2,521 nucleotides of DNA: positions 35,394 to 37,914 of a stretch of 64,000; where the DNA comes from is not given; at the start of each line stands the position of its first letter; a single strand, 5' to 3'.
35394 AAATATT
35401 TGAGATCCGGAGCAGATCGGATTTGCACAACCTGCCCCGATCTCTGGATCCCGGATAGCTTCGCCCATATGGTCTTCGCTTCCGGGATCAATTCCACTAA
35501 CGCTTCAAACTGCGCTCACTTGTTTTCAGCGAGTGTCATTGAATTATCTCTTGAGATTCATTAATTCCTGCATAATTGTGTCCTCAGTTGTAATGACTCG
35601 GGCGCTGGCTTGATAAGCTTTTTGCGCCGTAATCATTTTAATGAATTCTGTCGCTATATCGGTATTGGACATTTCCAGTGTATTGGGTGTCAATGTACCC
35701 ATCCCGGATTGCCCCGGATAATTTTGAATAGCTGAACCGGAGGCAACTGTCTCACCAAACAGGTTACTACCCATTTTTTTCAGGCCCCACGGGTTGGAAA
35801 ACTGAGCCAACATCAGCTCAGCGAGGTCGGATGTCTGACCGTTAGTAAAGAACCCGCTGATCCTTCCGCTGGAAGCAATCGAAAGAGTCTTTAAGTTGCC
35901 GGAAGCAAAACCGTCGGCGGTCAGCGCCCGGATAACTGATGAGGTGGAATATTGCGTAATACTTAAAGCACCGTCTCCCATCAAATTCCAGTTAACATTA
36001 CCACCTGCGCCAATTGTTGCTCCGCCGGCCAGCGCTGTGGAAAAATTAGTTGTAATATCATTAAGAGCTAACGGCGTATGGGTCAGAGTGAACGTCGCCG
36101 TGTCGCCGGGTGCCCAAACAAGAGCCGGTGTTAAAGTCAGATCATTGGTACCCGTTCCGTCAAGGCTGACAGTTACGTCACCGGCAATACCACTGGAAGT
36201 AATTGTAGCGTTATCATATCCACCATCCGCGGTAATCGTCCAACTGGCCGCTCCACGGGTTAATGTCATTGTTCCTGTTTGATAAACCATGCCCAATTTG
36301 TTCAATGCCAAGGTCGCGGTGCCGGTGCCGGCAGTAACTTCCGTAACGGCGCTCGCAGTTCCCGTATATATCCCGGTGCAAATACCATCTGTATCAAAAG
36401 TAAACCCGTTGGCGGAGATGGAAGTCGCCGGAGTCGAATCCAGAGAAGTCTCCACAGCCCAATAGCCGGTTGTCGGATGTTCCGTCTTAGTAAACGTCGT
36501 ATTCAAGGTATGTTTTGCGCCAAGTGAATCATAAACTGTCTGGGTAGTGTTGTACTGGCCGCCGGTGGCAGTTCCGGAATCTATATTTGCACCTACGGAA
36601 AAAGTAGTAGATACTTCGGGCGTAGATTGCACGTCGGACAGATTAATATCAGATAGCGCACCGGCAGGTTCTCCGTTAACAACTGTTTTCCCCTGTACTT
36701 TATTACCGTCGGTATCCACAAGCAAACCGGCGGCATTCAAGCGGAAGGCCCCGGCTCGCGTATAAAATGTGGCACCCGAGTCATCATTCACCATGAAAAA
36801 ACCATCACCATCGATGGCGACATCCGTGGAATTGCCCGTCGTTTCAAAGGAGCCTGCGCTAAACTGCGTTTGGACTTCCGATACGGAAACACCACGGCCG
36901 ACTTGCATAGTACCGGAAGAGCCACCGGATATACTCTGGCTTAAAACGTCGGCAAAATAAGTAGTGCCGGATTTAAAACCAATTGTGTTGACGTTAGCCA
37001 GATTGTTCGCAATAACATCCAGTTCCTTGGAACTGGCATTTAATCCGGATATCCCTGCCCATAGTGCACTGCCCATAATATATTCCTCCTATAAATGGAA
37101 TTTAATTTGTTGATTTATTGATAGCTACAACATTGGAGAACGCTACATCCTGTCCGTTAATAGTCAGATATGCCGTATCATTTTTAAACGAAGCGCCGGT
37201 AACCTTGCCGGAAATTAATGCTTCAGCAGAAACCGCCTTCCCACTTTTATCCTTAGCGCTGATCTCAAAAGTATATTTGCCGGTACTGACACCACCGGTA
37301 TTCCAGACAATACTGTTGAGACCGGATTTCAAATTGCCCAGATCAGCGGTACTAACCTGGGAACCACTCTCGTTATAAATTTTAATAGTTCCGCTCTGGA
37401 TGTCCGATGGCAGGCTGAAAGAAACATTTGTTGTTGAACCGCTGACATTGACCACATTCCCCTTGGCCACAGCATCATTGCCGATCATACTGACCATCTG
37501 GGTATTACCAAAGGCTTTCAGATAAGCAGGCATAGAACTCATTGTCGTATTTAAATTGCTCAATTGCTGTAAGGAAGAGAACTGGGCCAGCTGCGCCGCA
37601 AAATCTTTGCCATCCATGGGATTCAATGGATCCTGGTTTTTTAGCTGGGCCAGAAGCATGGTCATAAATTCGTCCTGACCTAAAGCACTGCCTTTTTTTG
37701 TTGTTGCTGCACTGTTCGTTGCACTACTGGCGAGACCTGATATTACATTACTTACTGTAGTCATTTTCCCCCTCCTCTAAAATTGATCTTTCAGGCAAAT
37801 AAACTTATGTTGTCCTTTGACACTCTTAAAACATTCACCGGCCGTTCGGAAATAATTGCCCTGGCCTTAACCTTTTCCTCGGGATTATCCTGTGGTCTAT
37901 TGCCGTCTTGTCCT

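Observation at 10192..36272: One ~64-aa module shared by the variable regions of the hook (FlgE), HAP1 (FlgK) and HAP3 (FlgL)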

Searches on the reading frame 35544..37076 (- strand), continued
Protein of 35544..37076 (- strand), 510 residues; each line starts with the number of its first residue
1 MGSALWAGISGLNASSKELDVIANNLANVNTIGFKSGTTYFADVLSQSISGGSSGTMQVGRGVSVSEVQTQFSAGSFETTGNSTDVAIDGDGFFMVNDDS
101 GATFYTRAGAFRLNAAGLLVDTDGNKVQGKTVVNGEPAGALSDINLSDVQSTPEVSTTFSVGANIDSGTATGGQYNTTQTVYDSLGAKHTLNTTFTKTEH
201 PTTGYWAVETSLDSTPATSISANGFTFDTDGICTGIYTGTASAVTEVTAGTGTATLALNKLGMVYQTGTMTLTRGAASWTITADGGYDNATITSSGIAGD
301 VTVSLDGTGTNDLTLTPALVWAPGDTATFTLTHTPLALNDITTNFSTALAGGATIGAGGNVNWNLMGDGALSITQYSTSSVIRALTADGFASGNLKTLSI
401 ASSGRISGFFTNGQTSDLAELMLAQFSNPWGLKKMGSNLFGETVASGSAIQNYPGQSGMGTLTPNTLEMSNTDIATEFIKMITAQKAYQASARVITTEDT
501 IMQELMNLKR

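Call 47: find_encoding_contigs(protein=P0074, flank=10000, max_places=2)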
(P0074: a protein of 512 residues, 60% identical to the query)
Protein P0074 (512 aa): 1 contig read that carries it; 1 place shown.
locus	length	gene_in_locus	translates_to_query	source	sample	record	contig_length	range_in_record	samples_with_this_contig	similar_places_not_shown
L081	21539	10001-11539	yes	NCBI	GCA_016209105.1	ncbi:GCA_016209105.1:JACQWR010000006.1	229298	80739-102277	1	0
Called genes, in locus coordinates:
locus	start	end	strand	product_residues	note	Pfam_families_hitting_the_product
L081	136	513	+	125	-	-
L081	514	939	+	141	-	PF00460:Flg_bb_rod (weak), PF06429:Flg_bbr_C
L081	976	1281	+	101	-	PF02049:FliE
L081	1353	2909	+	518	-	PF01514:YscJ_FliF, PF08345:YscJ_FliF_C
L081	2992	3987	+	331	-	PF03448:MgtE_N (faint), PF14842:FliG_N, PF14841:FliG_M, PF14842:FliG_N, PF01706:FliG_C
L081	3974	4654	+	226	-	PF02108:FliH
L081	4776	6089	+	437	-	PF02874:ATP-synt_ab_N, PF00006:ATP-synt_ab, PF18269:T3SS_ATPase_C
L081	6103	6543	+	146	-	PF02050:FliJ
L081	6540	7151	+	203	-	-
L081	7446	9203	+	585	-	PF02120:Flg_hook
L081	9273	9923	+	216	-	PF03963:FlgD, PF13861:FLgD_tudor, PF13860:FlgD_ig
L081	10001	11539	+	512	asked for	PF00460:Flg_bb_rod, PF22692:LlgE_F_G_D1, PF07559:FlgE_D2, PF06429:Flg_bbr_C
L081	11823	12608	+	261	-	PF01618:MotA_ExbB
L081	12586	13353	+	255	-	PF00691:OmpA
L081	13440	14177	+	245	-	PF13677:MotB_plug, PF00691:OmpA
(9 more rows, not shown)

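Call 82: find_encoding_contigs(protein=P0104, flank=10000, max_places=2)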
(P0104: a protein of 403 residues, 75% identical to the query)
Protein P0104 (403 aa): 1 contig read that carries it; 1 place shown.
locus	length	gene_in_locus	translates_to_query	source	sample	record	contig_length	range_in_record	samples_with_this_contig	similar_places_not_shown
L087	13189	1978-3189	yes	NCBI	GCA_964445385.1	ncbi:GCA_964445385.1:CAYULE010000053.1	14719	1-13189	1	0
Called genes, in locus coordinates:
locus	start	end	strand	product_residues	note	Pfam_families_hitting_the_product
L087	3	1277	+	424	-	?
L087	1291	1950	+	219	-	PF03963:FlgD, PF13861:FLgD_tudor, PF13860:FlgD_ig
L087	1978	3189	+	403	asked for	PF00460:Flg_bb_rod, PF22692:LlgE_F_G_D1, PF07559:FlgE_D2, PF06429:Flg_bbr_C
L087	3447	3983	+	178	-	PF03748:FliL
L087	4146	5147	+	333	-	PF02154:FliM, PF01052:FliMN_C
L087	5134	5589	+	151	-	PF28396:SepQ_C (weak), PF01052:FliMN_C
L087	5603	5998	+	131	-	PF04347:FliO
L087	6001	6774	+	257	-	PF00813:FliP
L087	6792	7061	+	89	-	PF01313:Bac_export_3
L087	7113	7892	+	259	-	PF01311:Bac_export_1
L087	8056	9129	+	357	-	PF01312:Bac_export_2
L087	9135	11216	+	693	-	PF00771:FHIPEP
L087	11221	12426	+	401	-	PF00448:SRP54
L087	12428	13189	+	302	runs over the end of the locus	PF00142:Fer4_NifH, PF02374:ArsA_ATPase, PF06564:CBP_BcsQ (faint), PF10609:ParA, PF13614:AAA_31, PF01656:CbiA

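Call 86: search_protein_families(library=ncbifam, proteins=[window:35544-37076:-], max_evalue=0.00001)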
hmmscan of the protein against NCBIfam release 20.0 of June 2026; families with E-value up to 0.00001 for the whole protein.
window:35544-37076:- (510 aa): 24 families
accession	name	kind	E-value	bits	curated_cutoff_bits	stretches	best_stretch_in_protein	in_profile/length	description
NF004238.1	PRK05682.1-1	equivalog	3.9e-93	313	400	2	7-303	5-311/414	flagellar hook protein FlgE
TIGR03506.1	FlgEFG_subfam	subfamily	1.3e-89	301.4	70.25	2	3-288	1-253/351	flagellar hook-basal body complex protein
NF004241.1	PRK05682.1-5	equivalog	1.2e-80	271.9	469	2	1-223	1-238/446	flagellar hook protein FlgE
NF004242.0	PRK05682.2-1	equivalog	3e-66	224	365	2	3-307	5-316/422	flagellar hook protein FlgE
NF009278.1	PRK12636.1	equivalog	1.2e-65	221.6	350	2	394-510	147-263/263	flagellar basal body rod protein FlgG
NF005286.1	PRK06803.1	equivalog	2.2e-64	218.1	467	2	8-258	6-259/402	flagellar hook protein FlgE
TIGR02489.1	flgE_epsilon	equivalog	9.7e-62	209.5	412.85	2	4-156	4-166/719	flagellar hook protein FlgE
NF004240.1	PRK05682.1-4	equivalog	2.6e-60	205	472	2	8-293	6-301/443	flagellar hook protein FlgE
TIGR02488.1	flgG_G_neg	equivalog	5e-60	203.2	252.75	2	4-133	1-140/259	flagellar basal-body rod protein FlgG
NF004243.1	PRK05682.2-2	equivalog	1.4e-54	185.8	801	2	3-303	5-316/420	flagellar hook protein FlgE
NF009456.0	PRK12816.1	equivalog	4.6e-52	177.3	416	2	3-133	3-142/264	flagellar basal body rod protein FlgG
TIGR02490.1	flgF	equivalog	5e-52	176.6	178.5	1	6-489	2-218/218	flagellar basal-body rod protein FlgF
NF040922.1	flgE_Caulobact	equivalog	1.2e-49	169.7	750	1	2-510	4-505/505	flagellar hook protein FlgE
NF009279.0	PRK12637.1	equivalog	6.1e-49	166.9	663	2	372-509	337-473/473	flagellar hook protein FlgE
NF009331.1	PRK12689.1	equivalog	3.9e-33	114.7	347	2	1-131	1-131/252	flagellar basal-body rod protein FlgF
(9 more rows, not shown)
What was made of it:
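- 35544..37076 (-): flgE, hook protein (510 aa), host of the E-type module. NCBIfam TIGR03506 at 301 bits (call 86).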

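Call 87: search_solved_structures(query=window:35544-37073:-, max_evalue=0.001, show_alignments=0)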
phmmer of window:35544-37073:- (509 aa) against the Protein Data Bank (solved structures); distinct sequences matched with E-value up to 0.001: 19.
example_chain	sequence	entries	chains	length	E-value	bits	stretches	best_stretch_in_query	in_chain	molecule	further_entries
5jxl_A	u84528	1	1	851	1.4e-46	162.6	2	3-233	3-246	flagellar hook protein FlgE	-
6jzt_A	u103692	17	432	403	1.2e-42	149.7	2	7-265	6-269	Flagellar hook protein FlgE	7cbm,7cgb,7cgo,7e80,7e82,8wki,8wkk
3a69_A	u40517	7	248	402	1.3e-42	149.6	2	7-265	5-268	Flagellar hook protein flgE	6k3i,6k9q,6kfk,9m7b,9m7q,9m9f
6jzr_A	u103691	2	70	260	8.3e-36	127.2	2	2-141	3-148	Flagellar basal-body rod protein FlgG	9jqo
5wrh_A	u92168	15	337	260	1.7e-35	126.1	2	2-141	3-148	Flagellar basal-body rod protein FlgG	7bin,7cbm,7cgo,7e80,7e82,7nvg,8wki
8z5u_A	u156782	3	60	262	1e-32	116.9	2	3-131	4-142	Flagellar basal-body rod protein FlgG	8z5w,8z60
9yee_Ba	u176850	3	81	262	1.8e-32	116.1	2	3-132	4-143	Flagellar basal-body rod protein FlgG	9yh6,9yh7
8z5u_D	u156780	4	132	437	4.8e-30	108.2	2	6-202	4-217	Flagellar hook protein FlgE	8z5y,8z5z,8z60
9yee_Ce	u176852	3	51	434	1.2e-29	106.9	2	6-218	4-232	Flagellar hook protein FlgE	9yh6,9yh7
6ndx_B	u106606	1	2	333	6e-22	81.5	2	355-469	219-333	Flagellar hook protein FlgE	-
5az4_A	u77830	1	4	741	3.3e-19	72.4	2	367-474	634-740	Flagellar hook subunit protein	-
1wlg_A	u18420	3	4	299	1.3e-18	70.5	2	374-474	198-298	Flagellar hook protein flgE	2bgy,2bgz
6jf2_A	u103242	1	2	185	6.1e-16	61.7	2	55-141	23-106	Flagellar basal-body rod protein FlgG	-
9yee_Ca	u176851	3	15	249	2.6e-12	49.7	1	3-130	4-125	Flagellar basal-body rod protein FlgF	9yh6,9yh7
9wwj_L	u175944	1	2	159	5.1e-12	48.7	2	80-143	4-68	Flagellar hook protein FlgE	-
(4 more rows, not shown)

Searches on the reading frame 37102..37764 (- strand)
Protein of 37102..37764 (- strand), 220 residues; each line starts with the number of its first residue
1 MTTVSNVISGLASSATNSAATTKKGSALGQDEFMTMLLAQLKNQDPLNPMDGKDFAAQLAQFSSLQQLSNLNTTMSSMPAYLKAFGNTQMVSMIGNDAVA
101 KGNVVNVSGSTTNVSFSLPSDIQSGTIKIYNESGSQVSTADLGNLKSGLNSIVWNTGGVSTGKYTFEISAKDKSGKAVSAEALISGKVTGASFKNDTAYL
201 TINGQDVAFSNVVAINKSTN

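Call 14: search_protein_families(library=ncbifam, proteins=[window:37102-37764:-], max_evalue=0.00001)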
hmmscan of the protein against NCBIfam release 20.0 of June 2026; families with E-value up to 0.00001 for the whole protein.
window:37102-37764:- (220 aa): 11 families
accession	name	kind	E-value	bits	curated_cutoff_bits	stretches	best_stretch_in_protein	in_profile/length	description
NF005176.1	PRK06655.1-1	equivalog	1.6e-39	135.9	230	1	29-215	2-196/197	flagellar hook assembly protein FlgD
NF009276.0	PRK12633.1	equivalog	3.9e-29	102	383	1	1-200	1-211/234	flagellar basal body rod modification protein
NF007197.1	PRK09618.1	equivalog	3.5e-28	98.3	129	1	13-114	10-110/138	flagellar hook assembly protein FlgD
NF009453.0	PRK12813.1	equivalog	1e-27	97.1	264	1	9-217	11-221/223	flagellar basal body rod modification protein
NF009452.0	PRK12812.1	equivalog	1.2e-25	90.4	258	1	13-216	25-251/289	flagellar basal body rod modification protein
NF007198.0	PRK09619.1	equivalog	4.9e-20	72.2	267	1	10-212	11-213/218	flagellar hook assembly protein FlgD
NF009277.0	PRK12634.1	equivalog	2.5e-16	60.4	333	1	5-208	6-212/221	flagellar basal body rod modification protein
NF004670.1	PRK06009.1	equivalog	1.5e-13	51.1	124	1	29-115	2-83/108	flagellar hook assembly protein FlgD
NF008875.0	PRK11911.1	equivalog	2.3e-11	43.9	274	1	8-103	7-99/140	flagellar basal body rod modification protein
NF004496.1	PRK05842.1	equivalog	2.3e-08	33.7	250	1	10-78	10-78/271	flagellar hook assembly protein FlgD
NF005278.0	PRK06792.1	equivalog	4.9e-08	32.9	257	1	4-79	27-102/190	flagellar basal body rod modification protein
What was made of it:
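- On Flagellar hook protein FlgE: FlgD is at 37102-37764 (call 14).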
